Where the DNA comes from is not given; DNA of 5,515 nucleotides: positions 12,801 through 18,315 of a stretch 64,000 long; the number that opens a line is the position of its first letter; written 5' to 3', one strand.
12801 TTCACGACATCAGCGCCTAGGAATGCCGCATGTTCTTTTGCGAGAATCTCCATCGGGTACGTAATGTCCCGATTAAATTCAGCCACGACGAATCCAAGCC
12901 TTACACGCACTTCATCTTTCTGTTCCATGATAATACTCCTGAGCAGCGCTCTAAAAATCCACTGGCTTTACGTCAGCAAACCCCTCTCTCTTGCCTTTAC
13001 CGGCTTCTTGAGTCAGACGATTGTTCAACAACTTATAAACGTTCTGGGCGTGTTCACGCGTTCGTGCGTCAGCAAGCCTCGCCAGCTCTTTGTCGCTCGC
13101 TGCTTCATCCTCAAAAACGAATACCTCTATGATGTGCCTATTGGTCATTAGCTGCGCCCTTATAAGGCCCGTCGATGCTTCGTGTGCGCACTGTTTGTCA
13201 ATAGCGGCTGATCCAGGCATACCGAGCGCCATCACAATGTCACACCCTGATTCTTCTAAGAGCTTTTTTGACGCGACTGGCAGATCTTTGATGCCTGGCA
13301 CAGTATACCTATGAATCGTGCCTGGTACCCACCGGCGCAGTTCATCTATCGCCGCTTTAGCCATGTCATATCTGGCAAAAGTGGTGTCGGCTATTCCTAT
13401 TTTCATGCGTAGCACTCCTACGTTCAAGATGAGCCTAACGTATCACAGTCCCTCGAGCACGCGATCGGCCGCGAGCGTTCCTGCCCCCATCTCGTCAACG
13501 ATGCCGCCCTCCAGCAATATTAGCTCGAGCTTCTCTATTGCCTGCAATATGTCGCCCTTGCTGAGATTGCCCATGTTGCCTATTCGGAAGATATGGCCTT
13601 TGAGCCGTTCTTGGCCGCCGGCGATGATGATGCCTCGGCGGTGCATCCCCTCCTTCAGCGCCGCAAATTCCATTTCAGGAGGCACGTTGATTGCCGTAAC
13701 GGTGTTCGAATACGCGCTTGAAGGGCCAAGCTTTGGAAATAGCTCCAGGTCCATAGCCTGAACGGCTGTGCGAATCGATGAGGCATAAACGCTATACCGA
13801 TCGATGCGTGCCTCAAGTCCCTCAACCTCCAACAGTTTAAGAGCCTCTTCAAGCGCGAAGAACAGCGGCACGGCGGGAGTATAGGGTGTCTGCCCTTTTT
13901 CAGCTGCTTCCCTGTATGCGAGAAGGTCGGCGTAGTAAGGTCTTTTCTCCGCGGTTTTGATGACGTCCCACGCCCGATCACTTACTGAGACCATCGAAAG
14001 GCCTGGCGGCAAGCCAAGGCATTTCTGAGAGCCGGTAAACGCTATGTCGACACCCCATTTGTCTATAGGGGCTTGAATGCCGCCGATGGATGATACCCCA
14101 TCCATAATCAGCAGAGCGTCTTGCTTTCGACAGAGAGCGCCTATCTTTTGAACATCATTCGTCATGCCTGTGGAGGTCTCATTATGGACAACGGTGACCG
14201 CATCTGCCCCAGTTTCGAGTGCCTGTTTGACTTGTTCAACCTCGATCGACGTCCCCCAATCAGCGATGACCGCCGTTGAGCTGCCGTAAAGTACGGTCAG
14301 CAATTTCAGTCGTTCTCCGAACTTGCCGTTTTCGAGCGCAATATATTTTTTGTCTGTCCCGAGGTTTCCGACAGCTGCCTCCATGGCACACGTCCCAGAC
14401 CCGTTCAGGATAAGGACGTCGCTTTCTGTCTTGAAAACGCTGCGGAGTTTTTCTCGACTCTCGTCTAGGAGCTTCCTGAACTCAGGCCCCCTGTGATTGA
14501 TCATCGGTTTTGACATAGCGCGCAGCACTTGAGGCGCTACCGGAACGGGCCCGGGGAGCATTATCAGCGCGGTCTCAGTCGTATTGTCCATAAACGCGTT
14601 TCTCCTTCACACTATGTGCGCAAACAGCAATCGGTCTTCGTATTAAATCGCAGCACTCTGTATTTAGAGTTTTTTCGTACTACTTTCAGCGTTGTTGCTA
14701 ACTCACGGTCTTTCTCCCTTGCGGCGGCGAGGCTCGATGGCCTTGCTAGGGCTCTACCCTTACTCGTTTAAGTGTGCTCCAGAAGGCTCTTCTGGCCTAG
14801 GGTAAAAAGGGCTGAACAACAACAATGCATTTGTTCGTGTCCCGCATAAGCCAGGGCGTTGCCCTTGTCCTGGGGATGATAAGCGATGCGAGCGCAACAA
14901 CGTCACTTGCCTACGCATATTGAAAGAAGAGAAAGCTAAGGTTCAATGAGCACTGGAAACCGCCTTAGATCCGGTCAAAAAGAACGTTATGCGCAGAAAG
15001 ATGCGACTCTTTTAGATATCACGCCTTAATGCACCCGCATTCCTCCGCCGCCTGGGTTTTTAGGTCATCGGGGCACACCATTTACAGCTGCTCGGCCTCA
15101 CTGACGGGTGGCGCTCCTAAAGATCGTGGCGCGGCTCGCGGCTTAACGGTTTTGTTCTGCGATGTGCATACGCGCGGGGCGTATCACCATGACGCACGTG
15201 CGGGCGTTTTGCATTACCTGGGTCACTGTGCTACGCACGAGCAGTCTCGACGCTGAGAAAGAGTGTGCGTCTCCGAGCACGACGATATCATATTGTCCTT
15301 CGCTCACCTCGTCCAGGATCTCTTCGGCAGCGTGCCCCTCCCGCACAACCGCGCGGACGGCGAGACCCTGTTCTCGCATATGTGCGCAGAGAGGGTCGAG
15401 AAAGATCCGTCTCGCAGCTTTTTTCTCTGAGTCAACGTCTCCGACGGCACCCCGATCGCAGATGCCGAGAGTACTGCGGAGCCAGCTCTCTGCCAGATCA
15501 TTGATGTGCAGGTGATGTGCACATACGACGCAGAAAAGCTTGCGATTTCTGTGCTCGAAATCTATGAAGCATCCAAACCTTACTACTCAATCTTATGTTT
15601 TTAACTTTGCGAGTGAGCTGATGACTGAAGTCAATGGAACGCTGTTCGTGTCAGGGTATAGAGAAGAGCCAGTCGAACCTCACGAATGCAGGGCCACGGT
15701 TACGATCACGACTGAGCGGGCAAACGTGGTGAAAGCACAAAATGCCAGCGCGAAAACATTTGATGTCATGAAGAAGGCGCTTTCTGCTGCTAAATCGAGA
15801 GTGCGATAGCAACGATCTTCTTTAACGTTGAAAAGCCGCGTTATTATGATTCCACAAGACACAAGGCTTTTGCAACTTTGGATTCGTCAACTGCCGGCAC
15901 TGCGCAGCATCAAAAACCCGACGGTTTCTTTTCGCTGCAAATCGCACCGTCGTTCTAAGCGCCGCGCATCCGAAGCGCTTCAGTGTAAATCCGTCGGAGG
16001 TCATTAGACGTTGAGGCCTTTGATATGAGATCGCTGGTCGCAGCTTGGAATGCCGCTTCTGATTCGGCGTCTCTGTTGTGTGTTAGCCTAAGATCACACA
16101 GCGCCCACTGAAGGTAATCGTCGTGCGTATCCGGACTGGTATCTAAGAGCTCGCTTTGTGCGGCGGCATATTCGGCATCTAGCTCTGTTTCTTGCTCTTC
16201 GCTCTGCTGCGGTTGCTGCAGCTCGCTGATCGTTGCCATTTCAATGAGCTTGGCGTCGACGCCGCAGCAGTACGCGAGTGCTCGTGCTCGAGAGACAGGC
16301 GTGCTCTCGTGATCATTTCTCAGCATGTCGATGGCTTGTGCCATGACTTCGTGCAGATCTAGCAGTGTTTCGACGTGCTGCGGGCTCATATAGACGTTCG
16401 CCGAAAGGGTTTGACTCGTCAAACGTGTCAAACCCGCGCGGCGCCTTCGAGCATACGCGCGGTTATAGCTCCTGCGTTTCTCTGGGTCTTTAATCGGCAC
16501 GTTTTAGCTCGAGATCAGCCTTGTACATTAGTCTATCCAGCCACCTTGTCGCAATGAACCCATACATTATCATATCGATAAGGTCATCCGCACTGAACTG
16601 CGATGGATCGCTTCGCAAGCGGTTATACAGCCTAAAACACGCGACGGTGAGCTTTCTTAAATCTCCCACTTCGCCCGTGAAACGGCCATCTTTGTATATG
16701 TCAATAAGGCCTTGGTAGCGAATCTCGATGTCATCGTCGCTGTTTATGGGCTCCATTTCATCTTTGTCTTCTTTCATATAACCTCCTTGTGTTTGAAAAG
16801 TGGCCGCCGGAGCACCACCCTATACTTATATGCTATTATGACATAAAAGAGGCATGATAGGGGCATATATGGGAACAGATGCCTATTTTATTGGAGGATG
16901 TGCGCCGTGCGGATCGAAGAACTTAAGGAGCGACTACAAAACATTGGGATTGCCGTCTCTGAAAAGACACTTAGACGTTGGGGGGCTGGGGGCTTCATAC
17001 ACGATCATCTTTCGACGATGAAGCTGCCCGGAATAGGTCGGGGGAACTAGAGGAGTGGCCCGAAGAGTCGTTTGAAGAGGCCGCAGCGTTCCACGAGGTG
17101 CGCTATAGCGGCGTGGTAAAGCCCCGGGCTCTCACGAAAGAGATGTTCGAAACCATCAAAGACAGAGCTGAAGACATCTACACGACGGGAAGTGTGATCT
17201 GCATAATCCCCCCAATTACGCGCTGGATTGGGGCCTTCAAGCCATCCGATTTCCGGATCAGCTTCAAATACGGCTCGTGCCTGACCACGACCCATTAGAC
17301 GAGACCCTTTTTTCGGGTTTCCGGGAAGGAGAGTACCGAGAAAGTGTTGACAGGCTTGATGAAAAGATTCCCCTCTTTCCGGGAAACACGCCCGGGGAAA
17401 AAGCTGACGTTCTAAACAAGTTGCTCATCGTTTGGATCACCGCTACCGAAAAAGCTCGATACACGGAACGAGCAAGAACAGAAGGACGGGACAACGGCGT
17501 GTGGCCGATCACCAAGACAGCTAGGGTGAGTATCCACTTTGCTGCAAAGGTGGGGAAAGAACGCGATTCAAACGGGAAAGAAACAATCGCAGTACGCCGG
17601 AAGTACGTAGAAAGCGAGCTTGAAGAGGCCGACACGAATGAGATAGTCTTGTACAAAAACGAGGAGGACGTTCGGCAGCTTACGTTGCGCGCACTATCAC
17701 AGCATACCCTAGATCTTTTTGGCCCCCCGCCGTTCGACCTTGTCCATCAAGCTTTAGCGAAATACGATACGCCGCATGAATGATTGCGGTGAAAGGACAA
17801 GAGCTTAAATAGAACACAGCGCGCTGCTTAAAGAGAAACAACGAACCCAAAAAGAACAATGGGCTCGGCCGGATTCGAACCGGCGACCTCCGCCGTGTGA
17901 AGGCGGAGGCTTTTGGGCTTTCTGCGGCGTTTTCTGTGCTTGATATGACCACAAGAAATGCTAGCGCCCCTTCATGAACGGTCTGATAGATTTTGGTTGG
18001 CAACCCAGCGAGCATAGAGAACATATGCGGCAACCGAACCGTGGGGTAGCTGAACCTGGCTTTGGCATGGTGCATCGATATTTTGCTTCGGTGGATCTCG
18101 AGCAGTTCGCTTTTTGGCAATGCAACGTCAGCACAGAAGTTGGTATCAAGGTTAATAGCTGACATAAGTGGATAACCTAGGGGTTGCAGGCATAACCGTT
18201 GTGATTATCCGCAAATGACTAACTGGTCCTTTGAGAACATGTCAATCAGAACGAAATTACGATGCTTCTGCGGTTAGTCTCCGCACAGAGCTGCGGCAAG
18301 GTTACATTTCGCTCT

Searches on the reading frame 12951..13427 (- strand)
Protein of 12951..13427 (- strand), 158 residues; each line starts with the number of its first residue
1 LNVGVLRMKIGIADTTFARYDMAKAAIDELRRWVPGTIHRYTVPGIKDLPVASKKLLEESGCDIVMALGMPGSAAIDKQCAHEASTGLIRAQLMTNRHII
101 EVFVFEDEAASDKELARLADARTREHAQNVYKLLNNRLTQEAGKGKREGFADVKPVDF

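Call 19: search_protein_families(library=pfam, proteins=[window:12951-13427:-], max_evalue=0.001)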
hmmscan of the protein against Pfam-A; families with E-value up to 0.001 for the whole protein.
window:12951-13427:- (158 aa): 1 family
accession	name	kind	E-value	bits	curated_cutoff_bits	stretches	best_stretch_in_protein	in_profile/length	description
PF00885.24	DMRL_synthase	-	1.4e-16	61.1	26.7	1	8-135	2-136/139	6,7-dimethyl-8-ribityllumazine synthase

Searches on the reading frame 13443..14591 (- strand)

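Call 19: search_protein_families(library=pfam, proteins=[window:13443-14591:-], max_evalue=0.001)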
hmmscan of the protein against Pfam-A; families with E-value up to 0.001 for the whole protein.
window:13443-14591:- (382 aa): 2 families
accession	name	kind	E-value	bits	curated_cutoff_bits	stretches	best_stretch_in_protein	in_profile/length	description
PF00266.25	Aminotran_5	-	2.6e-24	86.3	21.5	1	30-327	33-339/371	Aminotransferase class-V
PF01053.26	Cys_Met_Meta_PP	-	0.0003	19.9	27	1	62-190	72-198/381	Cys/Met metabolism PLP-dependent enzyme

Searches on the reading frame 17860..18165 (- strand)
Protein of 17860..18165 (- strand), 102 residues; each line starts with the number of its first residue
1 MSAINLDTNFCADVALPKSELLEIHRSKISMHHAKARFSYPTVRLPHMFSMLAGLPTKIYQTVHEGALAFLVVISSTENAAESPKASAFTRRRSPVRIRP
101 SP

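Call 15: find_homologous_proteins(query=window:17860-18165:-, max_evalue=0.01)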
Query seq(102 aa) (102 aa): 303 proteins with E <= 0.01 among 309 candidates; the best 120 are listed.
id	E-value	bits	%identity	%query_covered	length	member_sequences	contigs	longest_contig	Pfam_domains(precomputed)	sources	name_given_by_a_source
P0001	2.6e-53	196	92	100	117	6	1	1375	-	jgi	jgi:hypothetical protein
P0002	1.4e-49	184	72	100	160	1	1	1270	-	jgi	jgi:hypothetical protein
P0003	1.4e-46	174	86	94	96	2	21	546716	-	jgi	jgi:hypothetical protein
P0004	6.7e-45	169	80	99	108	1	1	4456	-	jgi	jgi:hypothetical protein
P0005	2.0e-43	164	82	100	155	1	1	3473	-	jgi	jgi:hypothetical protein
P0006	6.1e-39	150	75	93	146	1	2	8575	-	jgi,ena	jgi:hypothetical protein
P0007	3.0e-38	148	73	100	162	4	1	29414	-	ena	-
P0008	3.5e-38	148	72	100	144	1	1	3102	-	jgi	jgi:hypothetical protein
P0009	1.2e-37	146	72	92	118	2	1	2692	-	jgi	jgi:hypothetical protein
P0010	5.1e-37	144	70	100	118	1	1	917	-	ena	-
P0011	8.7e-37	143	71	96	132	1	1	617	-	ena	-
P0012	1.3e-36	143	80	88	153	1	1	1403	-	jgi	jgi:hypothetical protein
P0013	1.6e-35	139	67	99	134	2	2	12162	-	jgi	-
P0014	2.0e-35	139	76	91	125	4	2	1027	-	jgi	jgi:hypothetical protein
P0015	6.5e-35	137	68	88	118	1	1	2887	-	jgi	jgi:hypothetical protein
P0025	1.3e-33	133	68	100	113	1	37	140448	-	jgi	jgi:hypothetical protein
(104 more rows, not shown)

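Call 20: find_encoding_contigs(protein=P0003, flank=10000, max_places=4)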
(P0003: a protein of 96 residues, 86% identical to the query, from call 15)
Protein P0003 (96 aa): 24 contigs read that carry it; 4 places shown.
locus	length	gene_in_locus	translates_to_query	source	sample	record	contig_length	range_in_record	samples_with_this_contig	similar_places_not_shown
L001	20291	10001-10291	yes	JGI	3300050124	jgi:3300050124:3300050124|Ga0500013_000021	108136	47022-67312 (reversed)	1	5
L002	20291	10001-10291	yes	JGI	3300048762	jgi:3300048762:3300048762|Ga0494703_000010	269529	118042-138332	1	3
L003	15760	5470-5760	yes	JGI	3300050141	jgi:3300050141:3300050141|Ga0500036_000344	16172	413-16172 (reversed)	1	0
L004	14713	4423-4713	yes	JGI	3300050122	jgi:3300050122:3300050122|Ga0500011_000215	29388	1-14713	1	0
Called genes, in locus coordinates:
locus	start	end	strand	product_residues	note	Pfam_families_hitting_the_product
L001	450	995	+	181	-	PF03729:DUF308 (weak)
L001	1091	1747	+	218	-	PF03729:DUF308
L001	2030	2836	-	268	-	PF01619:Pro_dh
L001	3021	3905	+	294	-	PF05448:AXE1 (faint), PF01738:DLH (faint), PF08840:BAAT_C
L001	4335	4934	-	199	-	PF04140:ICMT, PF04191:PEMT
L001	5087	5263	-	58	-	-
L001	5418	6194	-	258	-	PF00106:adh_short, PF01370:Epimerase, PF08659:KR, PF13460:NAD_binding_10 (weak), PF13561:adh_short_C2, PF16363:GDP_Man_Dehyd (faint), PF08643:DUF1776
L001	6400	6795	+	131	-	-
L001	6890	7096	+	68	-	-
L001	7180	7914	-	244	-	PF02463:SMC_N (faint), PF00005:ABC_tran, PF13304:AAA_21 (faint)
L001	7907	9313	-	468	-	PF12704:MacB_PCD, PF02687:FtsX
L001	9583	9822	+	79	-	-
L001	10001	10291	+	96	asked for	-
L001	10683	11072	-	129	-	-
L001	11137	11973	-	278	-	PF12679:ABC2_membrane_2, PF12730:ABC2_membrane_4, PF10920:DUF2705, PF12698:ABC2_membrane_3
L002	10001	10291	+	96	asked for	-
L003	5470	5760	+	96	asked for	-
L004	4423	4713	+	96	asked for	-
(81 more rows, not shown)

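Call 23: find_related_loci(query=window:17887-18165:-, collection=viral_contigs, flank=6000)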
Query seq(93 aa) (93 aa) in viral_contigs; peptide patterns used: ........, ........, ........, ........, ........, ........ (x = any residue, [..] = any of these).
7 stretches matched a pattern, but none encodes a relative of the query by tblastn (E <= 1e-3).

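Call 27: find_related_loci(query=A2, collection=genome_contigs, flank=10000)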
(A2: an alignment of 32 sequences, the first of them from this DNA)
Query A2 (102 aa) in genome_contigs; peptide patterns used: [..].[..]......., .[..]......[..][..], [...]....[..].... (x = any residue, [..] = any of these).
594 stretches matched a pattern (row limit reached: there are more); 61 encode a relative of the query (tblastn E <= 1e-3); 60 distinct loci.
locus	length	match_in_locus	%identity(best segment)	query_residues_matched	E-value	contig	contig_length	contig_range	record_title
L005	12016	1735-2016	67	8-101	3e-41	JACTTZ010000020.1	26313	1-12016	MAG: Methanomicrobia archaeon isolate SPRUCE.2016.33.metabat2.67 SPRUCE.2016.33_scaffold_906, whole genome shotgun seque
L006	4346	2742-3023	70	9-102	2e-40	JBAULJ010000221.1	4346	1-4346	MAG: Halobacteriota archaeon isolate MFD04544_ilm_asm_bin8 k127_187509, whole genome shotgun sequence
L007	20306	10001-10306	63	1-102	1e-39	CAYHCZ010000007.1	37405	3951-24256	MAG TPA_asm: uncultured Methanomicrobia archaeon isolate ERP119294_co4_451 genome assembly, contig: NODE_871_length_3740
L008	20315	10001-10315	67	9-102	3e-39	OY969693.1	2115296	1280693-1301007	MAG: Euryarchaeota archaeon isolate MFD04408.bin.c.4 genome assembly, chromosome: 1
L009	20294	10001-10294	64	5-102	3e-39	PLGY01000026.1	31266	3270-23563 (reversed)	MAG: Methanobacteriota archaeon isolate bog_38 73.20110800_S2M.16_contig_5729, whole genome shotgun sequence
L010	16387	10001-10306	64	11-102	9e-39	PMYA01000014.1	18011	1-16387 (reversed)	MAG: Methanobacteriota archaeon isolate fen_29 73.20110800_E2D.14_contig_7763, whole genome shotgun sequence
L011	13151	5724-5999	68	11-102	8e-39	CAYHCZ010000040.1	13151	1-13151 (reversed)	MAG TPA_asm: uncultured Methanomicrobia archaeon isolate ERP119294_co4_451 genome assembly, contig: NODE_4697_length_131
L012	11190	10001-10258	71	17-102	1e-37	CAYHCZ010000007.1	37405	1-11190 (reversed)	MAG TPA_asm: uncultured Methanomicrobia archaeon isolate ERP119294_co4_451 genome assembly, contig: NODE_871_length_3740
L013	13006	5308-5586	68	9-102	1e-37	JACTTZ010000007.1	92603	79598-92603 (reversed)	MAG: Methanomicrobia archaeon isolate SPRUCE.2016.33.metabat2.67 SPRUCE.2016.33_scaffold_106, whole genome shotgun seque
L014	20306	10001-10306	62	11-102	7e-36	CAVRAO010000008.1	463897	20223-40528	MAG: Euryarchaeota archaeon isolate MFD00032.bin.1.50 genome assembly, contig: contig_33321, whole genome shotgun sequen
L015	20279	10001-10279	62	1-102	2e-35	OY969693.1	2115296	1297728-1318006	MAG: Euryarchaeota archaeon isolate MFD04408.bin.c.4 genome assembly, chromosome: 1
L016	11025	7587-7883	60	1-102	3e-34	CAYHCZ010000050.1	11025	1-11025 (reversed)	MAG TPA_asm: uncultured Methanomicrobia archaeon isolate ERP119294_co4_451 genome assembly, contig: NODE_6192_length_110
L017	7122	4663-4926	66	11-92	2e-34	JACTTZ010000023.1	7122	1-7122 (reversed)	MAG: Methanomicrobia archaeon isolate SPRUCE.2016.33.metabat2.67 SPRUCE.2016.33_scaffold_7665, whole genome shotgun sequ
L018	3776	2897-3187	64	2-94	6e-34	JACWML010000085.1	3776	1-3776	MAG: Methanomicrobia archaeon isolate SPRUCE.2015.31.metabat2.23 SPRUCE.2015.31_scaffold_8662, whole genome shotgun sequ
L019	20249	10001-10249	65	15-98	2e-33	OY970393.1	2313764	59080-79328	MAG: Euryarchaeota archaeon isolate MFD01231.bin.c.6 genome assembly, chromosome: 1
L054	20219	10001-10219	36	24-93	4e-7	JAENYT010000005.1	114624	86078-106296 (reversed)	MAG: Methanobacteriota archaeon isolate BL5_bin.5 BL5_bin5_NODE_83_length_114624_cov_28.117519, whole genome shotgun seq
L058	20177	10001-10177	34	24-82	2e-6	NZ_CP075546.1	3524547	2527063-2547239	Methanospirillum purgamenti strain J.3.6.1-F.2.7.3 chromosome, complete genome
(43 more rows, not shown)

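Call 35: find_encoding_contigs(protein=P0025, flank=10000, max_places=3)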
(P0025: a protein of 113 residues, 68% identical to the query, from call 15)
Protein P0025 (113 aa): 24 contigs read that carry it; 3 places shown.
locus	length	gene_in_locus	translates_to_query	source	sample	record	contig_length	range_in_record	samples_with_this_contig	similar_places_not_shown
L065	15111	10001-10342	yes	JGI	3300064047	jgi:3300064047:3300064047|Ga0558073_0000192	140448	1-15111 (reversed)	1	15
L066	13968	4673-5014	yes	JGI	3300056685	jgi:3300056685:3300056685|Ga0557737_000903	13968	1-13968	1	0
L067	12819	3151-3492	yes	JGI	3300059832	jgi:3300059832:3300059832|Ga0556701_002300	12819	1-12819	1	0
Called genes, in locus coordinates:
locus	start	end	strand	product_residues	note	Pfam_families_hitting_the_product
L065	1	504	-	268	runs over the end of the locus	PF01975:SurE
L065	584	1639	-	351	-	PF01924:HypD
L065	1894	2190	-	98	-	PF01253:SUI1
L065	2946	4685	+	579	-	PF01558:POR, PF01855:POR_N, PF17147:PFOR_II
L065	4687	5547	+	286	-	PF02775:TPP_enzyme_C, PF12367:PFO_beta_C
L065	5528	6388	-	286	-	PF01555:N6_N4_Mtase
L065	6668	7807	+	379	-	PF13353:Fer4_12 (weak), PF04055:Radical_SAM, PF13186:SPASM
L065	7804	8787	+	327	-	PF04055:Radical_SAM, PF13186:SPASM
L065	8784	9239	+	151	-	PF13404:HTH_AsnC-type, PF22451:NirdL-like_HTH, PF17805:AsnC_trans_reg2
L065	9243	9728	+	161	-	PF22451:NirdL-like_HTH, PF17805:AsnC_trans_reg2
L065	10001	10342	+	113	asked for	-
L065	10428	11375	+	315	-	-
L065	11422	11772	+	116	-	PF05013:FGase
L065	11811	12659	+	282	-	PF01209:Ubie_methyltran, PF13489:Methyltransf_23, PF01135:PCMT, PF01728:FtsJ, PF13847:Methyltransf_31, PF08241:Methyltransf_11, PF08242:Methyltransf_12, PF13649:Methyltransf_25, +1 more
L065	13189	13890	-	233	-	PF02596:DUF169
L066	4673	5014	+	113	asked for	-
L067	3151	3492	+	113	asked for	-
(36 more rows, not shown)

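Call 40: search_protein_families(library=pfam, proteins=[L058:865-1566:+, L058:1703-3391:+, L058:4556-5200:+, L058:5519-6397:-, L058:7454-8539:-, L054:704-1735:-, L054:3941-5071:+, L054:5603-6361:+, L054:6674-8557:-, L058:9992-10393:+], max_evalue=0.01)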
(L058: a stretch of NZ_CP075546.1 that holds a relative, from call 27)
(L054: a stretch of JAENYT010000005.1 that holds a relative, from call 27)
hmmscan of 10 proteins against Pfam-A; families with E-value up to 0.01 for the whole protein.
L058:865-1566:+ (233 aa): 0 families

L058:1703-3391:+ (562 aa): 2 families
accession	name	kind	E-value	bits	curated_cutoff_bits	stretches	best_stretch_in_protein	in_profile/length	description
PF03235.19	GmrSD_N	-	3e-35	122.6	33.2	1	10-218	3-198/199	GmrSD restriction endonuclease, N-terminal domain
PF07510.16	GmrSD_C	-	1.5e-23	83.7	23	1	409-542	1-136/138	GmrSD restriction endonucleases, C-terminal domain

L058:4556-5200:+ (214 aa): 0 families

L058:5519-6397:- (292 aa): 0 families

L058:7454-8539:- (361 aa): 4 families
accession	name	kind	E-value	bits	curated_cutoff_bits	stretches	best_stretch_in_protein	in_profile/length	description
PF19263.5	DUF5906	-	3.4e-13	50.7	27.6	1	97-202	1-108/114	Family of unknown function (DUF5906)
PF08706.16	D5_N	-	5e-07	30.5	22.4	1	13-69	93-141/145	D5 N terminal like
PF03288.22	Pox_D5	-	4.6e-06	27.4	21.4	1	280-327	8-56/86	Poxvirus D5 protein-like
PF02257.21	RFX_DNA_binding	-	0.00049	21.1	27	1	281-326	7-52/79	RFX DNA-binding domain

L054:704-1735:- (343 aa): 1 family
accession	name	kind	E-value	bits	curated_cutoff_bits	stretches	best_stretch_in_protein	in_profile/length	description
PF04055.27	Radical_SAM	-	4e-21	76.3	29.5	1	81-262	2-165/166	Radical SAM superfamily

L054:3941-5071:+ (376 aa): 0 families

L054:5603-6361:+ (252 aa): 2 families
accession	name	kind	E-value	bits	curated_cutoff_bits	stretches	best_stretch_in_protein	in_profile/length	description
PF13240.11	Zn_Ribbon_1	-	0.0044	17.2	25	1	2-21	1-21/23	zinc-ribbon domain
PF24838.2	8xMP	-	0.0052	17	30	1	31-144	18-133/136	Octameric membrane protein family (8xMP)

L054:6674-8557:- (627 aa): 0 families

L058:9992-10393:+ (133 aa): 0 families

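Call 85: predict_structure(alignment_id=A2)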
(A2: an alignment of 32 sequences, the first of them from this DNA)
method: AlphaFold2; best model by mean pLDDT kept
length: 102 residues; sequences in the alignment: 32
mean_pLDDT: 61.6   pTM: 0.37
mean pLDDT of the five models: 61.6, 58.5, 54.6, 50.3, 39.6
residues with pLDDT >= 90: 0; 70-90: 49; 50-70: 20; < 50: 33
segments of 3 or more residues with pLDDT < 50: 1-18, 79-92
pLDDT, mean of each block of 10 residues (from residue 1): 39 45 67 78 75 77 74 66 45 53 48
secondary structure, 60 per line:
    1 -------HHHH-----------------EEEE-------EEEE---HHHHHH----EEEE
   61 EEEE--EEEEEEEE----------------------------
elements in order: H8-11 E29-32 E40-43 H47-52 E57-64 E67-74

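Call 87: fold_search(model_id=the predicted structure, library=pdb)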
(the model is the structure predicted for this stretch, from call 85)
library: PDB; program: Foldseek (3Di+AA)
matches with E <= 10: 161; with E <= 0.001: 0
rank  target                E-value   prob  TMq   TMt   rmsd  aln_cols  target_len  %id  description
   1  5l6l_E                1.2e+00  0.13  0.28  0.38  14.2        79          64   15  Structure of Caulobacter crescentus VapBC1 bound to operator DNA (released 2016-12-28)
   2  7xi6_A                1.7e+00  0.21  0.28  0.44   5.1        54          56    7  Crystal structure of C56 from pSSVi (released 2023-04-19)
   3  1v9s_B                1.7e+00  0.13  0.19  0.11   3.2        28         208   18  Crystal structure of TT0130 protein from Thermus thermophilus HB8 (released 2005-03-29)
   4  2mrn_MODEL_1_A        1.8e+00  0.12  0.23  0.31   5.5        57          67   19  Structure of truncated EcMazE (released 2015-02-04)
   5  1i5e_A                1.9e+00  0.13  0.19  0.11   3.1        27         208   22  CRYSTAL STRUCTURE OF BACILLUS CALDOLYTICUS URACIL PHOSPHORIBOSYLTRANSFERASE WITH BOUND UMP (released 2002-06-05)
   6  3o27_A                2.3e+00  0.18  0.31  0.46   5.2        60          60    7  The crystal structure of C68 from the hybrid virus-plasmid pSSVx (released 2011-01-19)
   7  1v9s_A                2.5e+00  0.10  0.19  0.11   3.2        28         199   18  Crystal structure of TT0130 protein from Thermus thermophilus HB8 (released 2005-03-29)
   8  9jzq_E                2.6e+00  0.08  0.23  0.17  12.2        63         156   17  The glycoprotein E of Varicella-Zoster Virus in complex with WLL-1/WLL-28 Fab (released 2025-09-03)
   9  2wwx_A                2.8e+00  0.18  0.21  0.14   4.1        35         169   17  Crystal structure of the SidM/DrrA(GEF/GDF domain)-Rab1(GTPase domain) complex (released 2009-12-08)
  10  5l6l_A                3.0e+00  0.08  0.28  0.37   6.2        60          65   13  Structure of Caulobacter crescentus VapBC1 bound to operator DNA (released 2016-12-28)
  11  5k8j_A                3.0e+00  0.08  0.28  0.32  15.6        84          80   14  Structure of Caulobacter crescentus VapBC1 (apo form) (released 2016-12-28)
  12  1ub4_C                3.4e+00  0.06  0.23  0.28  15.4        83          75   18  crystal structure of MazEF complex (released 2003-05-20)
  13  1x0g_D                3.6e+00  0.06  0.21  0.21   8.8        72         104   11  Crystal Structure of IscA with the [2Fe-2S] cluster (released 2006-06-06)
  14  5o74_J                3.8e+00  0.14  0.22  0.14   4.4        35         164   17  Crystal structure of human Rab1b covalently bound to the GEF domain of DrrA/SidM from Legionella pneumophila in the pr (released 2017-10-11)
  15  3jza_A                3.8e+00  0.10  0.21  0.14   8.2        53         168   13  Crystal structure of human Rab1b in complex with the GEF domain of DrrA/SidM from Legionella pneumophila (released 2010-01-19)
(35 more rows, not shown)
